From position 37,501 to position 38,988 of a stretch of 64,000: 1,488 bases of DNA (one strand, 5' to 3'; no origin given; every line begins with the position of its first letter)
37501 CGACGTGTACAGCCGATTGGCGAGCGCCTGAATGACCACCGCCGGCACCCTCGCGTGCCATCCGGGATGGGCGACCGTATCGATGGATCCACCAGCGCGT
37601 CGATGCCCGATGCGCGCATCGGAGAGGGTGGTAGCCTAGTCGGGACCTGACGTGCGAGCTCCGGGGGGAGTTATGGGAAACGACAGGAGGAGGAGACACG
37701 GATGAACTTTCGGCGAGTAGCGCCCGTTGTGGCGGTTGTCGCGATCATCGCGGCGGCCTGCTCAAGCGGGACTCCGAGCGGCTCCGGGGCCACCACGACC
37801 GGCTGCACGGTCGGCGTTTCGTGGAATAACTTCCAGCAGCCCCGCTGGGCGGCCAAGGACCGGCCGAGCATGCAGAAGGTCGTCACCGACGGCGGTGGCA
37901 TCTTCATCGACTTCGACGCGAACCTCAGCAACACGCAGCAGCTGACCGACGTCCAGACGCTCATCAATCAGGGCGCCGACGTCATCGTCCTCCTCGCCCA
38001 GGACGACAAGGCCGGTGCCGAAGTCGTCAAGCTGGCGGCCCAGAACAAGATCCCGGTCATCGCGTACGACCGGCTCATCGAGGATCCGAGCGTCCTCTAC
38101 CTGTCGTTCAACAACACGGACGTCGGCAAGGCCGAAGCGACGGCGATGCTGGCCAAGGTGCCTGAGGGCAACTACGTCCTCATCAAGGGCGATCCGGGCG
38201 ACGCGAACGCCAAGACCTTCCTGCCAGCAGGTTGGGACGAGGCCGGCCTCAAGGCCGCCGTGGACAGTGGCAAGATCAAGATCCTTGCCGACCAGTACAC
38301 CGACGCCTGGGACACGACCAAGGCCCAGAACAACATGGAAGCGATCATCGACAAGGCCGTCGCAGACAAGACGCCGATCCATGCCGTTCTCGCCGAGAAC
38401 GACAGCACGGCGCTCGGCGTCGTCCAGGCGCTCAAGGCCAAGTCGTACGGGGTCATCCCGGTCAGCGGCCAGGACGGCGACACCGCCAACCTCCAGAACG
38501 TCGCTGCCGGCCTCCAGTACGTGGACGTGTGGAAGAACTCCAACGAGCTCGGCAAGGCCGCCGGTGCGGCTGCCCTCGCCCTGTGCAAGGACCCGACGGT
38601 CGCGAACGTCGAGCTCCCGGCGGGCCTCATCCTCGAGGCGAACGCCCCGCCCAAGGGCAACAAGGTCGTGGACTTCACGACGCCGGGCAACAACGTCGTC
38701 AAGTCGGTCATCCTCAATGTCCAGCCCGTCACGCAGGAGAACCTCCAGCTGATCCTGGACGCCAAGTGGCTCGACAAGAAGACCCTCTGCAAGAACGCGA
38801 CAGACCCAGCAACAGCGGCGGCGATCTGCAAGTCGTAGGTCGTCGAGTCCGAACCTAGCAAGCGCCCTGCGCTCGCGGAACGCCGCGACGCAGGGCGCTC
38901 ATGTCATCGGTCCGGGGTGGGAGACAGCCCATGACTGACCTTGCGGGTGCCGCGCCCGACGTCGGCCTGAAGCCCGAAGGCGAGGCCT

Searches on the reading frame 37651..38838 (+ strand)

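Call 38: search_protein_families(library=pfam, proteins=[window:37651-38838:+], max_evalue=0.001)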
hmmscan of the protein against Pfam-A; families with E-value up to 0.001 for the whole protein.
window:37651-38838:+ (395 aa): 3 families
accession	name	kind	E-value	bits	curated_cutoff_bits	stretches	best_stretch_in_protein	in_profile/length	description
PF13407.12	Peripla_BP_4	-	1.1e-44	153.4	35.1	1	54-313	1-255/258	Periplasmic binding protein domain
PF00532.27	Peripla_BP_1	-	4.8e-07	30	22.2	1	94-265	42-205/281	Periplasmic binding proteins and sugar binding domain of LacI family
PF13377.12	Peripla_BP_3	-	0.00059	20.4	26.5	0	220-319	51-153/167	Periplasmic binding protein-like domain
